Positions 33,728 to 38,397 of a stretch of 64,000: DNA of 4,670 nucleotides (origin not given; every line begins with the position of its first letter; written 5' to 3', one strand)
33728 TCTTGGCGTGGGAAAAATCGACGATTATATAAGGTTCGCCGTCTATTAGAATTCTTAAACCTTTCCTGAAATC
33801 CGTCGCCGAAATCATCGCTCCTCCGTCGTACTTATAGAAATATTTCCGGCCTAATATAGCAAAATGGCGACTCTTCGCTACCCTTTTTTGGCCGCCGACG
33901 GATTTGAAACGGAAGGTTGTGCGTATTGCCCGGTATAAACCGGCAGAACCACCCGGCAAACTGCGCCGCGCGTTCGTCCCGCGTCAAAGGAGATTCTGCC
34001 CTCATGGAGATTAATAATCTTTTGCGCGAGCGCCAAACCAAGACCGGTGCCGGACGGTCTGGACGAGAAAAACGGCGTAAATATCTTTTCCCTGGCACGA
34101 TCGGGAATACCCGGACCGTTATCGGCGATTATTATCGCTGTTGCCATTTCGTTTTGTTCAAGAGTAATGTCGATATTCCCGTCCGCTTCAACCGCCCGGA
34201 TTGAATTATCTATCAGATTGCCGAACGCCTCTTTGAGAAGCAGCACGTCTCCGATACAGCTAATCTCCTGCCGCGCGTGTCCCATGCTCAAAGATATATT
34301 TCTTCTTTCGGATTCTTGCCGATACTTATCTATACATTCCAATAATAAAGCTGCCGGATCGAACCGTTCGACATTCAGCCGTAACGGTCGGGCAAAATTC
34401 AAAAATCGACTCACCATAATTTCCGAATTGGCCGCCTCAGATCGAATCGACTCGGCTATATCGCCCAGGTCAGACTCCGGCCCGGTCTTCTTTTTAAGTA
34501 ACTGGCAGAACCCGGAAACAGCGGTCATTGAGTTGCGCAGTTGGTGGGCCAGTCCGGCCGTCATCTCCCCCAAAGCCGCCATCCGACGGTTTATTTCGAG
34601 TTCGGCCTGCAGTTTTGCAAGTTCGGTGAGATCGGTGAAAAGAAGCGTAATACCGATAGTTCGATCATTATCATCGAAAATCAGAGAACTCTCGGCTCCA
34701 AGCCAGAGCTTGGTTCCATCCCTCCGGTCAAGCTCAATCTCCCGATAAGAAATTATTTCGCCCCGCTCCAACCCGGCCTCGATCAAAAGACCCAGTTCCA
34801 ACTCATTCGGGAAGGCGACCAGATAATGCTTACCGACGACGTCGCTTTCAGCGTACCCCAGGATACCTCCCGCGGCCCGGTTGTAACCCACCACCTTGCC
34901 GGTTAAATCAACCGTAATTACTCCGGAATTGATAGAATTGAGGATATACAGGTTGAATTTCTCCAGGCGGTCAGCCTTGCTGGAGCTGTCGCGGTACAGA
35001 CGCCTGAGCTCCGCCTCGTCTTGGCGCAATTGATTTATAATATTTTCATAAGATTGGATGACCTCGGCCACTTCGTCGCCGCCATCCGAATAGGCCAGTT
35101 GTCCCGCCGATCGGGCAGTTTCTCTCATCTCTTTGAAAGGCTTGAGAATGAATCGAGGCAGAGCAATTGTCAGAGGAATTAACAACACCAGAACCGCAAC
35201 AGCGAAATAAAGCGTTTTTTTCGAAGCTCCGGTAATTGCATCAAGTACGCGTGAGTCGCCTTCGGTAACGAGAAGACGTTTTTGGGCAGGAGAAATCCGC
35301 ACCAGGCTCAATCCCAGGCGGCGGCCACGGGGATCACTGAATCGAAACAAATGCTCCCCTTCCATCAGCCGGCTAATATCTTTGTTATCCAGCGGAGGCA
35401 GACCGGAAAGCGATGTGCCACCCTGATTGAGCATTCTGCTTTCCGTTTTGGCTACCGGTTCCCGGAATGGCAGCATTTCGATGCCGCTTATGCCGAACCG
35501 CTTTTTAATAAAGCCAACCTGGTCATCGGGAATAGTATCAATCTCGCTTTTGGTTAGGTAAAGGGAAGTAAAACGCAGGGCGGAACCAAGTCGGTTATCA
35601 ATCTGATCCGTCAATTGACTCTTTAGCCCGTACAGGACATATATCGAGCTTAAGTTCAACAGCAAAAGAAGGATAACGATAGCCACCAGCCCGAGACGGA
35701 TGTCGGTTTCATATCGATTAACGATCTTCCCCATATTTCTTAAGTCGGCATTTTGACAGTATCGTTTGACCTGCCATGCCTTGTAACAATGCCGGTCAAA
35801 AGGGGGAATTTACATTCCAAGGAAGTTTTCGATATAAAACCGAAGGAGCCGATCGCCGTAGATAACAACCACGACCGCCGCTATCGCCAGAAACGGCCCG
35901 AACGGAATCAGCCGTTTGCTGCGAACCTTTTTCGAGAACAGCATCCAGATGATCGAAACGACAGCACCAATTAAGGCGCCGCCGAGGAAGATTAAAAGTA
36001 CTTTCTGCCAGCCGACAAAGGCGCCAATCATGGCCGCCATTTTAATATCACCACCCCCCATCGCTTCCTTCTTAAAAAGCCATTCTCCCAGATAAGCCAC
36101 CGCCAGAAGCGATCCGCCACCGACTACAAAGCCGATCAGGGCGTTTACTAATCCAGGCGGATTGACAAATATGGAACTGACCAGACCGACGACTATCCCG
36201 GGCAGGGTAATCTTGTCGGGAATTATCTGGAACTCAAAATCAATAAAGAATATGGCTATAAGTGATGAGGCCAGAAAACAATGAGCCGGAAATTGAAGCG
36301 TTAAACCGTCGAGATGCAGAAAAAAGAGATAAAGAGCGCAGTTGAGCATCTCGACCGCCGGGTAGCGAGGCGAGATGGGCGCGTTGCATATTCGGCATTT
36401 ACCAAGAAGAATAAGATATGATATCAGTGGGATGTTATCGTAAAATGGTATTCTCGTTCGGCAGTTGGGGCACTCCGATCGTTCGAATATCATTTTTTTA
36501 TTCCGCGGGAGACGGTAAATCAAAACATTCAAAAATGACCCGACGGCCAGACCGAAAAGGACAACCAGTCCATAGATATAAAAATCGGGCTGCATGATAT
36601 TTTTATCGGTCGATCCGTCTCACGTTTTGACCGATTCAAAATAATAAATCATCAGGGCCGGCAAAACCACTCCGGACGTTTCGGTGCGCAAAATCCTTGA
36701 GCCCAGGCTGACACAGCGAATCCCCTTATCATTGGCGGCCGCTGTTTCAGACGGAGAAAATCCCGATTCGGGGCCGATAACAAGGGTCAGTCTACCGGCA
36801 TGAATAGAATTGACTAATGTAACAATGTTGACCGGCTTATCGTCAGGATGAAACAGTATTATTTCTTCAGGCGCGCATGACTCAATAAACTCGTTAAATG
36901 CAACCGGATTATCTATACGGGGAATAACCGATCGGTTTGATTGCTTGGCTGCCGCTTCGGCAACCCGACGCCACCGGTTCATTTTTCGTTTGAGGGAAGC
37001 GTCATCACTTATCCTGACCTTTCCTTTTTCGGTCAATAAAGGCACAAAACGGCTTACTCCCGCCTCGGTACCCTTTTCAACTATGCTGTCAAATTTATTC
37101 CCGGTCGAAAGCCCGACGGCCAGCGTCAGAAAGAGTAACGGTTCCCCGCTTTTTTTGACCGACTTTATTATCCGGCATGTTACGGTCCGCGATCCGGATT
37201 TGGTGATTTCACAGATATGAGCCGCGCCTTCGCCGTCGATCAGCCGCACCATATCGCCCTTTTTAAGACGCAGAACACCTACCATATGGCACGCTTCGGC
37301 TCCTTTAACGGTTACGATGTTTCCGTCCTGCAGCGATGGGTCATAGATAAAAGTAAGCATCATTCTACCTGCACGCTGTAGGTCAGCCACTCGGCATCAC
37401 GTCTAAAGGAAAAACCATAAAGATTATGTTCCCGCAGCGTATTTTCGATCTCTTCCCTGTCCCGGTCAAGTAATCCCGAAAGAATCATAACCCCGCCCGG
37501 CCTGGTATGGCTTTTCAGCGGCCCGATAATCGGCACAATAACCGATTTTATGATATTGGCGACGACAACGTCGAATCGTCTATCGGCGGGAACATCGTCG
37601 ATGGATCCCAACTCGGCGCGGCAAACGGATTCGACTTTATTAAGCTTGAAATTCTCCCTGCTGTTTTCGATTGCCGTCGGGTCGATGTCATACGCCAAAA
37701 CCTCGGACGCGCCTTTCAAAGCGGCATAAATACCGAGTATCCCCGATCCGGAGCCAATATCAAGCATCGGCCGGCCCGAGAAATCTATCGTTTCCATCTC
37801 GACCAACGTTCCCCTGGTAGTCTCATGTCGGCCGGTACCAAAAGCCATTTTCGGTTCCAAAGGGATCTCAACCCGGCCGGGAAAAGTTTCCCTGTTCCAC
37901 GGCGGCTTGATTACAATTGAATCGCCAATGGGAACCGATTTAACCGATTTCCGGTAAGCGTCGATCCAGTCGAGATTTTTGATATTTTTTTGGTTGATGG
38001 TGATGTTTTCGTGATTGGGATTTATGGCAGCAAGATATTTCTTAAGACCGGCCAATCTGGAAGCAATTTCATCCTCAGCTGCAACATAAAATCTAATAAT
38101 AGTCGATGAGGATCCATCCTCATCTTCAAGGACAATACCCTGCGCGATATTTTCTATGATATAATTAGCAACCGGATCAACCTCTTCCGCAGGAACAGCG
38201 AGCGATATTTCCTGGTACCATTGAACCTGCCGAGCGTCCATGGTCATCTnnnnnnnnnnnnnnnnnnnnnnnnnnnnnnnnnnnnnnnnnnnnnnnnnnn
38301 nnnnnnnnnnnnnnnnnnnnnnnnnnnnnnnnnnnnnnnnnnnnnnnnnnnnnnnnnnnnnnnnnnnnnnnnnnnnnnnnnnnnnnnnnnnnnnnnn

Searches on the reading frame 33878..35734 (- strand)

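Call 8: search_protein_families(library=pfam, proteins=[window:33878-35734:-], max_evalue=0.001)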
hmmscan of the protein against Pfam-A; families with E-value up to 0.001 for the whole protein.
window:33878-35734:- (618 aa): 7 families
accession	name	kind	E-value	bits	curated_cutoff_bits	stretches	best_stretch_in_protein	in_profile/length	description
PF02518.31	HATPase_c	-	7.6e-23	81.5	26.4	1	495-599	1-109/111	Histidine kinase-, DNA gyrase B-, and HSP90-like ATPase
PF00989.32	PAS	-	6.8e-12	45.8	22.6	1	264-368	6-112/113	PAS fold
PF13426.13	PAS_9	-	7e-11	42.8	27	1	270-371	2-103/103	PAS domain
PF00512.31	HisKA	-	2.7e-10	40.6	26.9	1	388-449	2-62/66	His Kinase A (phospho-acceptor) domain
PF08448.16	PAS_4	-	2.7e-06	28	23.1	1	265-373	1-109/110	PAS fold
PF14501.12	HATPase_c_5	-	6.4e-05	23.3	22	1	502-585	8-90/102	GHKL domain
PF13589.12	HATPase_c_3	-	0.00048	20.6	25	0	501-550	4-52/137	Histidine kinase-, DNA gyrase B-, and HSP90-like ATPase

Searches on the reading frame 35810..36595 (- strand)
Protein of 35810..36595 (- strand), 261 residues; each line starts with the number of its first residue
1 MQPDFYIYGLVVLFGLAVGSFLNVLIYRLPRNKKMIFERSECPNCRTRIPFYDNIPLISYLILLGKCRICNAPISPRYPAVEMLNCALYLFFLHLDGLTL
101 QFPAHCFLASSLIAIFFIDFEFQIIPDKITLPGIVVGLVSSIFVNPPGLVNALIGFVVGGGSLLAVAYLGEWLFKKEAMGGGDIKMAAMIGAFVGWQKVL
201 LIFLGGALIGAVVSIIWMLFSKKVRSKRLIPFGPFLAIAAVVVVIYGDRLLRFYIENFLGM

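Call 8: search_protein_families(library=pfam, proteins=[window:35810-36595:-], max_evalue=0.001)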
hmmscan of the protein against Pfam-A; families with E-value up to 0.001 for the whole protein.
window:35810-36595:- (261 aa): 2 families
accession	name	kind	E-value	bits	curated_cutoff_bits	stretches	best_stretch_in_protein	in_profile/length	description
PF06750.18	A24_N_bact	-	8.4e-32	109.5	23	1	13-92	1-80/84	Bacterial Peptidase A24 N-terminal domain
PF01478.23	Peptidase_A24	-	5.3e-23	81.9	26.5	1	106-215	1-104/104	Type IV leader peptidase family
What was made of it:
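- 35810..36595 (-): Intact prepilin peptidase/N-methyltransferase PilD. The CxxC...CxxC motifs and the catalytic Asp motifs (FFIDxE...; GGGDIK) are conserved. PF06750 E=8e-32 and PF01478 E=5e-23 (call 8).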

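Call 57: find_homologous_proteins(query=window:35810-36595:-, max_evalue=1e-30)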
Query window:35810-36595:- (261 aa): 6845 proteins with E <= 1e-30 among 8000 candidates; the best 120 are listed.
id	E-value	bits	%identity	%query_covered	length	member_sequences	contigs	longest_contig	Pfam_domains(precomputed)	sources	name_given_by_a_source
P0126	7.5e-159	545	94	100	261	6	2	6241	PF01478.24,PF06750.19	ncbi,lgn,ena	-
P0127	2.7e-127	442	76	100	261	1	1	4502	PF01478.24,PF06750.19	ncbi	-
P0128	3.6e-127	441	77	99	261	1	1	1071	PF01478.24,PF06750.19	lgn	-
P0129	2.7e-126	438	76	99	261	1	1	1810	PF01478.24,PF06750.19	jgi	jgi:leader peptidase (prepilin peptidase)/N-methyltransferase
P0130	4.9e-126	438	76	99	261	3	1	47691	PF01478.24,PF06750.19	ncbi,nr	ncbi:MAG: prepilin peptidase [FCB group bacterium]|nr:prepilin peptidase [FCB group bacterium]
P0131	1.4e-125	436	76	97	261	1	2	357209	PF01478.24,PF06750.19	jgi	jgi:leader peptidase (prepilin peptidase)/N-methyltransferase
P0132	7.8e-122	424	73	99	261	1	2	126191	PF01478.24,PF06750.19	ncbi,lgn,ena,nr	ncbi:MAG: prepilin peptidase [candidate division Zixibacteria bacterium]|nr:prepilin peptidase [cand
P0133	1.9e-121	423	73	99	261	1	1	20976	PF01478.24,PF06750.19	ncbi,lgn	-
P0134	6.5e-121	421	73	100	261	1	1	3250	PF01478.24,PF06750.19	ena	-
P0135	6.6e-121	421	73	99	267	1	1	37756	PF01478.24,PF06750.19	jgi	-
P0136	2.3e-120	419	73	99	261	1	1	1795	PF01478.24,PF06750.19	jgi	-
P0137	4.6e-120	418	71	99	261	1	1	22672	PF01478.24,PF06750.19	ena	-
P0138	2.2e-119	416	72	99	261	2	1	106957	PF01478.24,PF06750.19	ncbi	-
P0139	3.3e-119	415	71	99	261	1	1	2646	PF01478.24,PF06750.19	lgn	-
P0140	4.8e-119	415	73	99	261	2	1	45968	PF01478.24,PF06750.19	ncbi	-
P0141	6.5e-119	414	73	99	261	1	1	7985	PF01478.24,PF06750.19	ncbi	-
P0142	9.0e-119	414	72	100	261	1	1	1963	PF01478.24,PF06750.19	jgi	-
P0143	9.9e-119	414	73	99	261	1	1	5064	PF01478.24,PF06750.19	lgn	-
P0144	1.0e-118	414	69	100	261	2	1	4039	PF01478.24,PF06750.19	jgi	jgi:leader peptidase (prepilin peptidase)/N-methyltransferase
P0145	1.1e-118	414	73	99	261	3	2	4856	PF01478.24,PF06750.19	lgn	-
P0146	1.1e-118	413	73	99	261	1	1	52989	PF01478.24,PF06750.19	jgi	-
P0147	2.2e-118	413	72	98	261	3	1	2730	PF01478.24,PF06750.19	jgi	-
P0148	7.7e-118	411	71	99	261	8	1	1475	PF01478.24,PF06750.19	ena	-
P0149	1.1e-117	410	72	99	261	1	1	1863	PF01478.24,PF06750.19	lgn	-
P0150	1.2e-117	410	70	99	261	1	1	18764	PF01478.24,PF06750.19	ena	-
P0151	3.0e-117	409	72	100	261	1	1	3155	PF01478.24,PF06750.19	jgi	jgi:leader peptidase (prepilin peptidase)/N-methyltransferase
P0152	3.9e-117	408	72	99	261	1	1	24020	PF01478.24,PF06750.19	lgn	-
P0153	1.3e-116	407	70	97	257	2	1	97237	PF01478.24,PF06750.19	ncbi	-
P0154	1.5e-116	407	69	99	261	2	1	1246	PF01478.24,PF06750.19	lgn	-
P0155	8.3e-116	404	70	99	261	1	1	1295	PF01478.24,PF06750.19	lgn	-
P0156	8.4e-116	404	71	99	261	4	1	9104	PF01478.24,PF06750.19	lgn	-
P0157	8.9e-116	404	70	99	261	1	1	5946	PF01478.24,PF06750.19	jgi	-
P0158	3.9e-115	402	70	99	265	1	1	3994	PF01478.24,PF06750.19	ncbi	-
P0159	7.3e-115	401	68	100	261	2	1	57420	PF01478.24,PF06750.19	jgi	-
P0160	8.8e-115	401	70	99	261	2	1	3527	PF01478.24,PF06750.19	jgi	jgi:leader peptidase (prepilin peptidase)/N-methyltransferase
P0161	1.4e-114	400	69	99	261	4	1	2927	PF01478.24,PF06750.19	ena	-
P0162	1.5e-114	400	71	99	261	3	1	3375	PF01478.24,PF06750.19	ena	-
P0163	1.1e-113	397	68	99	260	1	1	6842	PF01478.24,PF06750.19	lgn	-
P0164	1.1e-112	394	66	99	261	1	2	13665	PF01478.24,PF06750.19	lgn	-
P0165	2.5e-112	393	70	95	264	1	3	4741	PF01478.24,PF06750.19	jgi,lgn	jgi:leader peptidase (prepilin peptidase)/N-methyltransferase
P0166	1.3e-111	390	68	98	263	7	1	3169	PF01478.24,PF06750.19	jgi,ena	-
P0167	1.6e-111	390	67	99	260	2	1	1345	PF01478.24,PF06750.19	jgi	jgi:leader peptidase (prepilin peptidase)/N-methyltransferase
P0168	4.0e-111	389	67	99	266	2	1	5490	PF01478.24,PF06750.19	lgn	-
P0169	4.3e-111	389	67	100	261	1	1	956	PF01478.24,PF06750.19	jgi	jgi:leader peptidase (prepilin peptidase)/N-methyltransferase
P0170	4.3e-111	389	69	95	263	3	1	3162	PF01478.24,PF06750.19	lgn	-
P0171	7.5e-111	388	68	99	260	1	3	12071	PF01478.24,PF06750.19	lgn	-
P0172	8.5e-111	388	68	100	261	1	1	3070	PF01478.24,PF06750.19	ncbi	-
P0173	8.8e-111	388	67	94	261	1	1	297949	PF01478.24,PF06750.19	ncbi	ncbi:MAG: A24 family peptidase [Candidatus Zixiibacteriota bacterium]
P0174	1.1e-110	387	67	98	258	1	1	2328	PF01478.24,PF06750.19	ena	-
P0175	1.7e-110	387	68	100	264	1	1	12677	PF01478.24,PF06750.19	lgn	-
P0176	2.0e-110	386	65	99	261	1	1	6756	PF01478.24,PF06750.19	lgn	-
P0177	6.0e-110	385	67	98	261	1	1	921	PF01478.24,PF06750.19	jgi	jgi:leader peptidase (prepilin peptidase)/N-methyltransferase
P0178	1.8e-109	383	66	98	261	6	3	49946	PF01478.24,PF06750.19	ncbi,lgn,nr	ncbi:MAG: prepilin peptidase [candidate division Zixibacteria bacterium]|nr:prepilin peptidase [cand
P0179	1.7e-108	380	66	99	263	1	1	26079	PF01478.24,PF06750.19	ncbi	-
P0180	4.3e-108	379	64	100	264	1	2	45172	PF01478.24,PF06750.19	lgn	-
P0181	6.0e-108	378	65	98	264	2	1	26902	PF01478.24,PF06750.19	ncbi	-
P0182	6.1e-108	378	66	100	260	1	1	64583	PF01478.24,PF06750.19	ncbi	-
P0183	2.7e-107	376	66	99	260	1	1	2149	PF01478.24,PF06750.19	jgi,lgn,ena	-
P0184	6.2e-107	375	63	99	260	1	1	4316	PF01478.24,PF06750.19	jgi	jgi:leader peptidase (prepilin peptidase)/N-methyltransferase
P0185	7.6e-102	358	63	100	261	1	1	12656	PF01478.24,PF06750.19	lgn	-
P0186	1.3e-101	358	62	97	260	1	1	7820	PF01478.24,PF06750.19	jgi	jgi:leader peptidase (prepilin peptidase)/N-methyltransferase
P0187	4.9e-97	343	63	98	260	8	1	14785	PF01478.24,PF06750.19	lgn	-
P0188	6.6e-96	339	68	85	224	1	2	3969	PF01478.24,PF06750.19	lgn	-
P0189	1.1e-95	338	62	98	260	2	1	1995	PF01478.24,PF06750.19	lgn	-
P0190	1.5e-95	338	62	98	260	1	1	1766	PF01478.24,PF06750.19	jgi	-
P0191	2.6e-95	337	64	98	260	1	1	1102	PF01478.24,PF06750.19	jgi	jgi:leader peptidase (prepilin peptidase) / N-methyltransferase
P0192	3.4e-95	337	60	97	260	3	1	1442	PF01478.24,PF06750.19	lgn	-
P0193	6.5e-95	336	63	97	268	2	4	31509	PF01478.24,PF06750.19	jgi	-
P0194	1.4e-94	335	63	97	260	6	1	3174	PF01478.24,PF06750.19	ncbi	-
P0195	1.7e-94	334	62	97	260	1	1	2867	PF01478.24,PF06750.19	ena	-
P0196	3.2e-94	333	62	99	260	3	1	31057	PF01478.24,PF06750.19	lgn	-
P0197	3.6e-94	333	61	98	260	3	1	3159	PF01478.24,PF06750.19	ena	-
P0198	5.2e-94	333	61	98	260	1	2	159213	PF01478.24,PF06750.19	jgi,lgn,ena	-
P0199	5.7e-94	332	60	98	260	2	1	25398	PF01478.24,PF06750.19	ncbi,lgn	-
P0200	8.3e-94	332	62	97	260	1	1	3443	PF01478.24,PF06750.19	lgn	-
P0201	1.2e-93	331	63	98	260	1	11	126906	PF01478.24,PF06750.19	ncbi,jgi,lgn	-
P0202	1.6e-93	331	60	97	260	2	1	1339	PF01478.24,PF06750.19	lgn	-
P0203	3.0e-93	330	58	98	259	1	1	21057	PF01478.24,PF06750.19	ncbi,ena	-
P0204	6.6e-93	329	58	99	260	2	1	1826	PF01478.24,PF06750.19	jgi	jgi:leader peptidase (prepilin peptidase)/N-methyltransferase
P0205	7.6e-93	329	61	97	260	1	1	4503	PF01478.24,PF06750.19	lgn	-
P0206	1.3e-92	328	60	97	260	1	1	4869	PF01478.24,PF06750.19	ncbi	-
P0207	1.5e-92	328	60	97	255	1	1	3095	PF01478.24,PF06750.19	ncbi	-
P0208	1.7e-92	328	60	97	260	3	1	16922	PF01478.24,PF06750.19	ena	-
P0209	1.8e-92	328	60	96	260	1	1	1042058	PF01478.24,PF06750.19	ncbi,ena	-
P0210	2.5e-92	327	59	98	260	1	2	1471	PF01478.24,PF06750.19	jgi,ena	-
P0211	2.6e-92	327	59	97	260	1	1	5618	PF01478.24,PF06750.19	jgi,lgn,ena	-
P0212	4.8e-92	326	61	97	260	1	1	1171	PF01478.24,PF06750.19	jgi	jgi:leader peptidase (prepilin peptidase)/N-methyltransferase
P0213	1.0e-91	325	62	97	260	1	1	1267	PF01478.24,PF06750.19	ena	-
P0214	1.5e-91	325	59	98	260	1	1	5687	PF01478.24,PF06750.19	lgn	-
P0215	1.7e-91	324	61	97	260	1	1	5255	PF01478.24,PF06750.19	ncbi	-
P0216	1.9e-91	324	61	96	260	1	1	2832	PF01478.24,PF06750.19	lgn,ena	-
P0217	3.7e-91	323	58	99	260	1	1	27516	PF01478.24,PF06750.19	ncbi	ncbi:MAG: prepilin peptidase [Candidatus Zixiibacteriota bacterium]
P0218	4.2e-91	323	57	97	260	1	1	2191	PF01478.24,PF06750.19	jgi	-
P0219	5.2e-91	323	58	97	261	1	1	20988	PF01478.24,PF06750.19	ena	-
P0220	8.1e-91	322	59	97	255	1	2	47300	PF01478.24,PF06750.19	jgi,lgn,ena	-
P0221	1.0e-90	322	60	94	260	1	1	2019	PF01478.24,PF06750.19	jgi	jgi:leader peptidase (prepilin peptidase)/N-methyltransferase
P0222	1.2e-90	322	57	97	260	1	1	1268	PF01478.24,PF06750.19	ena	-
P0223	1.2e-90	322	60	97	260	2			PF01478.24,PF06750.19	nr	nr:prepilin peptidase [candidate division Zixibacteria bacterium]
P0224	1.3e-90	321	60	98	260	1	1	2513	PF01478.24,PF06750.19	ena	-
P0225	1.3e-90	321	59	97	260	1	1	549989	PF01478.24,PF06750.19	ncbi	ncbi:MAG: prepilin peptidase [Candidatus Zixiibacteriota bacterium]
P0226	1.9e-90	321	59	98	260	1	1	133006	PF01478.24,PF06750.19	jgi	jgi:leader peptidase (prepilin peptidase)/N-methyltransferase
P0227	2.2e-90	321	60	97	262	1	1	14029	PF01478.24,PF06750.19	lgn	-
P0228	2.5e-90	321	58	98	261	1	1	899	PF01478.24,PF06750.19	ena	-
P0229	2.9e-90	320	58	98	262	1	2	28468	PF01478.24,PF06750.19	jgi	jgi:leader peptidase (prepilin peptidase)/N-methyltransferase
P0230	3.0e-90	320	59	97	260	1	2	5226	PF01478.24,PF06750.19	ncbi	ncbi:MAG: prepilin peptidase [candidate division Zixibacteria bacterium]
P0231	3.1e-90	320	58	99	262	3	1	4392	PF01478.24,PF06750.19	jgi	jgi:leader peptidase (prepilin peptidase)/N-methyltransferase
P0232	3.5e-90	320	58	97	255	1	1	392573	PF01478.24,PF06750.19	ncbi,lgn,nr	ncbi:MAG: prepilin peptidase [candidate division Zixibacteria bacterium]|nr:prepilin peptidase [cand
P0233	3.7e-90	320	60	96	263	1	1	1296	PF01478.24,PF06750.19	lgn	-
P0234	5.2e-90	320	56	99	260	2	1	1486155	PF01478.24,PF06750.19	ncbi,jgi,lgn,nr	ncbi:MAG: prepilin peptidase [bacterium]|jgi:leader peptidase (prepilin peptidase)/N-methyltransfera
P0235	5.3e-90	319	57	97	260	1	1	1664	PF01478.24,PF06750.19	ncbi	-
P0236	5.7e-90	319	59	97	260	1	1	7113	PF01478.24,PF06750.19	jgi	jgi:leader peptidase (prepilin peptidase)/N-methyltransferase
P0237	6.0e-90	319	58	99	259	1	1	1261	PF01478.24,PF06750.19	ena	-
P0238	6.1e-90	319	57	97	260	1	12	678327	PF01478.24,PF06750.19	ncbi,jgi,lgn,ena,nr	ncbi:MAG: prepilin peptidase [candidate division Zixibacteria bacterium]|nr:prepilin peptidase [cand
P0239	6.7e-90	319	59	98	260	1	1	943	PF01478.24,PF06750.19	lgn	-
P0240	8.3e-90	319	60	98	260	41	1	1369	PF01478.24,PF06750.19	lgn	-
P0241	8.8e-90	319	56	99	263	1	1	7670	PF01478.24,PF06750.19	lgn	-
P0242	1.2e-89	318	60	98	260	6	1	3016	PF01478.24,PF06750.19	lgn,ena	-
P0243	1.3e-89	318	57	97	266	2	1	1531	PF01478.24,PF06750.19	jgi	jgi:leader peptidase (prepilin peptidase)/N-methyltransferase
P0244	1.5e-89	318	59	97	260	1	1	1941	PF01478.24,PF06750.19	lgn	-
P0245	1.5e-89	318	60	97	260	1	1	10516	PF01478.24,PF06750.19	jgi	-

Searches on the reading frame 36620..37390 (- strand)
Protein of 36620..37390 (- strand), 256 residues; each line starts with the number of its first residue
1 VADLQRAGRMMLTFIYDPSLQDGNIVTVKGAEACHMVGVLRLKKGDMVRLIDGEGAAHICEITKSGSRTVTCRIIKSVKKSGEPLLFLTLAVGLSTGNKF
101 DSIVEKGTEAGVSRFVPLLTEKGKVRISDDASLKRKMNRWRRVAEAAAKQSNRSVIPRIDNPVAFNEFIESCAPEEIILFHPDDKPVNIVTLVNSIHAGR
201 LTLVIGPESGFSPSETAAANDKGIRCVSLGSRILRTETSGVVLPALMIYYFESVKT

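Call 8: search_protein_families(library=pfam, proteins=[window:36620-37390:-], max_evalue=0.001)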
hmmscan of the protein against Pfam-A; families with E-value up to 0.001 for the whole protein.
window:36620-37390:- (256 aa): 2 families
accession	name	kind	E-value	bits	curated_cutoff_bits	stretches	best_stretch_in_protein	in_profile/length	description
PF04452.19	Methyltrans_RNA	-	2.6e-41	141.4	23.9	1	87-246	6-163/165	RNA methyltransferase domain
PF20260.4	PUA_4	-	1.5e-10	41.5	23.9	1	29-75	2-48/48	RNA methyltransferase PUA domain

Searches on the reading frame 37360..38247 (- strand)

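Call 8: search_protein_families(library=pfam, proteins=[window:37360-38247:-], max_evalue=0.001)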
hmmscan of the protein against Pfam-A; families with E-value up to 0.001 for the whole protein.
window:37360-38247:- (295 aa): 13 families
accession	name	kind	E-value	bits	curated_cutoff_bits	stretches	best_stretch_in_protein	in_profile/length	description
PF06325.19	PrmA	-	3.5e-56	191.3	22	1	11-292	2-293/296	Ribosomal protein L11 methyltransferase (PrmA)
PF13847.12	Methyltransf_31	-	3.8e-11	43.3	27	1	157-256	3-109/145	Methyltransferase domain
PF05175.20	MTS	-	8.9e-11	42.2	23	1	147-231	20-105/170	Methyltransferase small domain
PF13649.12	Methyltransf_25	-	5.5e-09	37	27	1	162-252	2-97/97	Methyltransferase domain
PF02475.24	TRM5-TYW2_MTfase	-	6.6e-09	36.4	28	1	161-235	40-115/164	TRM5/TYW2 methyltransferase domain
PF08241.18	Methyltransf_11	-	1.6e-07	32.3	21.2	1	162-231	1-67/95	Methyltransferase domain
PF08242.18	Methyltransf_12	-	4.5e-07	30.9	30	1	162-233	1-74/98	Methyltransferase domain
PF03602.21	Cons_hypoth95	-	8e-07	29.3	24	1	145-218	29-106/182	Conserved hypothetical protein 95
PF13489.12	Methyltransf_23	-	1e-05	25.8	27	1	151-264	16-124/164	Methyltransferase domain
PF03848.20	TehB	-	7.2e-05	22.7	20.4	1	160-257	33-133/193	Tellurite resistance protein TehB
PF10294.15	Methyltransf_16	-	0.00014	22.1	21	1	152-229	41-125/174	Lysine methyltransferase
PF02005.22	TRM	-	0.00015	21.5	27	1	161-211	53-105/376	N2,N2-dimethylguanosine tRNA methyltransferase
PF12847.13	Methyltransf_18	-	0.00098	19.6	27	0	158-229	15-87/151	Methyltransferase domain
